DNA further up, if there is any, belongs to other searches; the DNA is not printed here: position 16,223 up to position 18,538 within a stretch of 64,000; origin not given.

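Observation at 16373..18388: Orphan 671-aa protein with a central PD-(D/E)xK (Mrr/NERD-like) motif and no other recognisable domain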

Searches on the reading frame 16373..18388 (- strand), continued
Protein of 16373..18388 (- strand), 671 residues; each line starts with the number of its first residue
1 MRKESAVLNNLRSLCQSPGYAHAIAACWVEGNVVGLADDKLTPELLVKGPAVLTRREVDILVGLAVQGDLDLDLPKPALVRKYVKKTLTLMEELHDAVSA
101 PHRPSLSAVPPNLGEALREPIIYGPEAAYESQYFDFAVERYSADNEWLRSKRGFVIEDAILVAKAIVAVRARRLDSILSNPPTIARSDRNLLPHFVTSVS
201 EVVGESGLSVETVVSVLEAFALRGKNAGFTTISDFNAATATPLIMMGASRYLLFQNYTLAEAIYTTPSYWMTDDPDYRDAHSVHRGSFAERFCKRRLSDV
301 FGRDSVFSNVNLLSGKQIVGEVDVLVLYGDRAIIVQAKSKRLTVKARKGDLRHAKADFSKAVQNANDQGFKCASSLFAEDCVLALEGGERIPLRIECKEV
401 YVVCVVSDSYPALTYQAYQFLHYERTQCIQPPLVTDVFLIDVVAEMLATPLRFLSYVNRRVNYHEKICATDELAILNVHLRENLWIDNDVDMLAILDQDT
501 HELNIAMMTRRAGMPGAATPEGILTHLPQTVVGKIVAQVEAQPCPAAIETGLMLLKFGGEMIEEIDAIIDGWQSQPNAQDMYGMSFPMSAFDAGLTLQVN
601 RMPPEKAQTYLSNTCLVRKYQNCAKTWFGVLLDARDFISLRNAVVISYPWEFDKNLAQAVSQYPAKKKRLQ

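Call 35: fold_search(model_id=the predicted structure, library=viral)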
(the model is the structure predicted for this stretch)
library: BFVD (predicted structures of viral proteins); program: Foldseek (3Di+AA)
matches with E <= 10: 289; with E <= 0.001: 0
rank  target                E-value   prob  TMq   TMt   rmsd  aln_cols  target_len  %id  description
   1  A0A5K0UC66            2.2e-03  0.35  0.10  0.13  27.1       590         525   11  Uncharacterized protein [Yasminevirus sp. GU-2018]
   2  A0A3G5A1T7            1.6e-01  0.93  0.12  0.39   5.0       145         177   17  Uncharacterized protein [Gaeavirus sp.]
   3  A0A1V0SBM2            1.6e-01  0.51  0.11  0.24  17.1       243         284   10  Uncharacterized protein [Catovirus CTV1]
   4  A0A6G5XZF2            1.7e-01  0.54  0.09  0.21  13.8       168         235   11  (no name in the UniProt tables at hand)
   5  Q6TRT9                1.7e-01  0.38  0.10  0.22  16.7       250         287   10  ORF C287 [Sulfolobus virus Ragged Hills]
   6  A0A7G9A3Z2            1.8e-01  0.35  0.14  0.27  17.1       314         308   11  Uncharacterized protein [Bacteriophage sp.]
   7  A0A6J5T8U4            2.2e-01  0.11  0.12  0.13  23.5       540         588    7  Uncharacterized protein [uncultured Caudovirales phage]
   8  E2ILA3                2.3e-01  0.23  0.08  0.17  12.8       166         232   10  (no name in the UniProt tables at hand)
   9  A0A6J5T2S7            2.5e-01  0.51  0.11  0.40   7.9       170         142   13  PD-(D/E)XK nuclease domain-containing protein [uncultured Caudovirales phage]
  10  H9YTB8                2.8e-01  0.90  0.13  0.29   5.6       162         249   11  (no name in the UniProt tables at hand)
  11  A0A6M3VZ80            3.0e-01  0.44  0.09  0.23  10.9       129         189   16  Putative Cas4-like nuclease [Pyrobaculum filamentous virus 2]
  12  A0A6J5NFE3            3.0e-01  0.33  0.09  0.13  14.6       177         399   12  PD-(D/E)XK endonuclease-like domain-containing protein [uncultured Caudovirales phage]
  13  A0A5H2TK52            3.2e-01  0.93  0.09  0.48   6.8       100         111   13  (no name in the UniProt tables at hand)
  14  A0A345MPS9            3.2e-01  0.44  0.11  0.37  15.3       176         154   10  (no name in the UniProt tables at hand)
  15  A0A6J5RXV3            3.3e-01  0.35  0.09  0.20  14.8       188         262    9  COG2887 RecB family exonuclease [uncultured Caudovirales phage]
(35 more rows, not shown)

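Call 36: search_solved_structures(query=A2, max_evalue=10, show_alignments=3)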
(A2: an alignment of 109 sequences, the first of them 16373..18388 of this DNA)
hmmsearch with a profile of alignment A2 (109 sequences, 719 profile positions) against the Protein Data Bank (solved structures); distinct sequences matched with E-value up to 10: 11.
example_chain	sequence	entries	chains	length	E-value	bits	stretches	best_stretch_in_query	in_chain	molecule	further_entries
9l6b_C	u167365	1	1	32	1.4e-07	33.5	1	695-718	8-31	UPF0225 protein YchJ -C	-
3iqy_A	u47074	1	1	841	1.1e-06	30.5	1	634-718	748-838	Protein translocase subunit secA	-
1tf2_A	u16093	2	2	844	1.1e-06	30.5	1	634-718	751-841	Preprotein translocase secA subunit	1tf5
1sx0_A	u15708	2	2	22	1.3e-06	30.3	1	698-718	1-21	SecA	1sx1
1ozb_I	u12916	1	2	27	6.3e-06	28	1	698-718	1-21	Preprotein translocase secA subunit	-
1tm6_A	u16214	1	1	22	3.1e-05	25.7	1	700-718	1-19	Preprotein translocase secA subunit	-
2i9w_A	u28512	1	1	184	0.00094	20.8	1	641-718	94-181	Hypothetical protein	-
7dc0_A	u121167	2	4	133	0.54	11.7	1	113-161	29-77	Lectin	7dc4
6kth_A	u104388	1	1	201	1.1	10.7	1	182-249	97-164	Juvenile hormone diol kinase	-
9nsv_B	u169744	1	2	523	1.2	10.5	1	283-318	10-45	Nitrogenase MoFe-protein beta chain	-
9hbn_B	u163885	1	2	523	1.3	10.4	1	283-318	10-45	MoFe nitrogenase subunit K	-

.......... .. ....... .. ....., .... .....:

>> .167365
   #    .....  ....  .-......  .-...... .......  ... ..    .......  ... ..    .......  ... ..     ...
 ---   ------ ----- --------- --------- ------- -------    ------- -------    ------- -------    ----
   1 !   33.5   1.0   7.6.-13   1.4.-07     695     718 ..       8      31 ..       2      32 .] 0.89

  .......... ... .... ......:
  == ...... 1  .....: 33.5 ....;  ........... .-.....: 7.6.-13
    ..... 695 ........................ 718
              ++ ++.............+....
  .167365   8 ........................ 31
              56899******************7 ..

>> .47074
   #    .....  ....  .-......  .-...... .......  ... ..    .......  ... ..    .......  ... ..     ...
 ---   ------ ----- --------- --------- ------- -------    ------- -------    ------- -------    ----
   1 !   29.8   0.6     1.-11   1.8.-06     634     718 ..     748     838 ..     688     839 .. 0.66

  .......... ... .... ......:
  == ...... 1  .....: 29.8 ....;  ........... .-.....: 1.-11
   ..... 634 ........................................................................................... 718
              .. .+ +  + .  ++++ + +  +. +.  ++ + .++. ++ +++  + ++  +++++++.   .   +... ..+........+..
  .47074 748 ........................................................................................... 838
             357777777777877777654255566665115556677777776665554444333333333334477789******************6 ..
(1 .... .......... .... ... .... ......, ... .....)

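Call 37: search_protein_families(library=pfam, alignment_id=A1, max_evalue=1)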
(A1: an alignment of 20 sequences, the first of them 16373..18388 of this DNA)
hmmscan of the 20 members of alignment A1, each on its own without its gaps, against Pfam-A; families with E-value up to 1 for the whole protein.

A. member 1, window:16373-18388:- (671 aa): 1 family
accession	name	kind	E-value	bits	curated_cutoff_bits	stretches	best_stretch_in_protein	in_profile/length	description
PF08378.17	NERD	-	0.0076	17.2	22.1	1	285-358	1-77/111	Nuclease-related domain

B. families by the number of members that match (of 20 scanned): 10 families
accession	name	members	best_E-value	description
PF08378.17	NERD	20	6.1e-07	Nuclease-related domain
PF02810.21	SEC-C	10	2.4e-10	SEC-C motif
PF20247.3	DUF6602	3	0.025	Domain of unknown function (DUF6602)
PF09002.17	Card1_endonuc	3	0.075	Card1-like, endonuclease domain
PF13635.12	DUF4143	2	0.0041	Domain of unknown function (DUF4143)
PF23960.2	DUF7289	1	0.035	Family of unknown function (DUF7289)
PF01978.25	TrmB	1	0.12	Sugar-specific transcriptional regulator TrmB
PF23545.1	Zn_ribbon_HMPTM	1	0.16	HMPTM N-terminal zinc ribbon domain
PF01903.22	CbiX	1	0.2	CbiX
PF12290.13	DUF3802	1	0.28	Protein of unknown function (DUF3802)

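Call 39: find_related_loci(query=A2, collection=genome_contigs, flank=10000)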
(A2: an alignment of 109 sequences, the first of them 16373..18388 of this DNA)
Query A2 (671 aa) in genome_contigs; peptide patterns used: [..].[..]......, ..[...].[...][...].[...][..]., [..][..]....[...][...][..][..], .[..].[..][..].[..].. (x = any residue, [..] = any of these).
599 stretches matched a pattern (row limit reached: there are more); 439 encode a relative of the query (tblastn E <= 1e-3); the best 80 are kept; 80 distinct loci.
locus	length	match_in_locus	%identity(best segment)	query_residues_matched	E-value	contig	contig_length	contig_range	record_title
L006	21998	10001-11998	58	2-668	0e+0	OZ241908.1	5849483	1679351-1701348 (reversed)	MAG: Candidatus Azotimanducaceae bacterium isolate 16e1fe49-7b92-4528-a68f-5a19ecc53174 genome assembly, chromosome: 1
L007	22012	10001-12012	71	1-671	0e+0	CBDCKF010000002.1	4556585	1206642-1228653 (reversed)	MAG: Terriglobia bacterium isolate e9658d76-3961-49e5-94b1-bf0d2ca6e407 genome assembly, contig: contig_2, whole genome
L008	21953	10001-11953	41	1-651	7e-164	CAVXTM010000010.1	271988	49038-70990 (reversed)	MAG: uncultured Gammaproteobacteria bacterium isolate MFD06229.bin.1.238 genome assembly, contig: contig_42712, whole ge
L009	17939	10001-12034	42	1-668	3e-163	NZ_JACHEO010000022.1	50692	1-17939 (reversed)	Desulfoprunum benzoelyticum strain DSM 28570 Ga0415323_22, whole genome shotgun sequence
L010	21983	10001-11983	39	2-651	4e-163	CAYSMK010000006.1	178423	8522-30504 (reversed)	MAG TPA_asm: uncultured Geobacter sp. isolate binchicken_co269_58 genome assembly, contig: NODE_73_length_178423_cov_224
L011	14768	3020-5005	43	2-651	2e-161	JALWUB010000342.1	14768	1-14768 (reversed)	MAG: Robiginitomaculum sp. isolate M2_metabat2_scaf2bin.243 M2_NODE_4777_length_14768_cov_8.572570, whole genome shotgun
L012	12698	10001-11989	42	1-651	2e-161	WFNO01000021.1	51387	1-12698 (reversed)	MAG: Gammaproteobacteria bacterium isolate S012_109 k151_151509, whole genome shotgun sequence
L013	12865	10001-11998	41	1-656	1e-158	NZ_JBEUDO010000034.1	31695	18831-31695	Nitrosomonas sp. ANs5 34, whole genome shotgun sequence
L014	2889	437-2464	40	1-665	4e-168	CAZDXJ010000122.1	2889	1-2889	MAG TPA_asm: uncultured Methylococcaceae bacterium isolate SRP216583_co2_184 genome assembly, contig: NODE_34008_length_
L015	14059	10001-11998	41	1-656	3e-157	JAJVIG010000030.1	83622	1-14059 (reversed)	MAG: Pseudomonadales bacterium isolate Bin_69 c_000000001189, whole genome shotgun sequence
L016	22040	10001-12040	38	2-666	9e-157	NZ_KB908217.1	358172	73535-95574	Pannonibacter phragmitetus DSM 14782 H163DRAFT_scaffold00003.3, whole genome shotgun sequence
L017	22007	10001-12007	41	1-658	1e-156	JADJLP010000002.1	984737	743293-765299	MAG: Candidatus Ideonella esbjergensis isolate EsbW_18-Q3-R4-48_BAT3C.207 tig00001176-10-9861400, whole genome shotgun s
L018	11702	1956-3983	41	1-665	3e-156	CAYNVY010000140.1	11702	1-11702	MAG TPA_asm: uncultured Enterobacteriaceae bacterium isolate SRP302447_co3_36 genome assembly, contig: NODE_15452_length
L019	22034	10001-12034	38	1-665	6e-156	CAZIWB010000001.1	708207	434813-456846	MAG TPA_asm: uncultured Cellvibrionaceae bacterium isolate SRP193066_co1_141 genome assembly, contig: NODE_10_length_708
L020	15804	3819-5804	41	1-650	4e-156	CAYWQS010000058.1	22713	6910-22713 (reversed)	MAG TPA_asm: uncultured Solibacteraceae bacterium isolate SRP290908_co1_146 genome assembly, contig: NODE_2862_length_22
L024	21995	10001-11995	40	2-656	7e-155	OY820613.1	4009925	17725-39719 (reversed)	MAG: Gammaproteobacteria bacterium isolate 99eaebf8-0e01-45e1-9b83-b2bbc74163d4 genome assembly, chromosome: 1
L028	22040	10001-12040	40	2-666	2e-154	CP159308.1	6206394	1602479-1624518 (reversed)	Achromobacter sp. M1 chromosome, complete genome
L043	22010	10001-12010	40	2-661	2e-152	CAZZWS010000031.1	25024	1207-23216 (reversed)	MAG: Beijerinckiaceae bacterium isolate Green_Q.bin.1 genome assembly, contig: NODE_165_length_25024_cov_6.863511, whole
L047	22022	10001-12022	40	2-665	1e-151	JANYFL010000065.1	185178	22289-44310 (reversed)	MAG: Betaproteobacteria bacterium isolate 339R_metabinner_16 339R_k141_1710878, whole genome shotgun sequence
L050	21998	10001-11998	39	1-651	5e-152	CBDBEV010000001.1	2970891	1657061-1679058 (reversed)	MAG: bacterium isolate 138114a6-c459-4528-9bbc-32813c999549 genome assembly, contig: contig_1, whole genome shotgun sequ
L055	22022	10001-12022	39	1-662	1e-150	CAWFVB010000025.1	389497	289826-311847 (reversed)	MAG: uncultured Acidobacteriaceae bacterium isolate MFD05377.bin.2.169 genome assembly, contig: contig_129108, whole gen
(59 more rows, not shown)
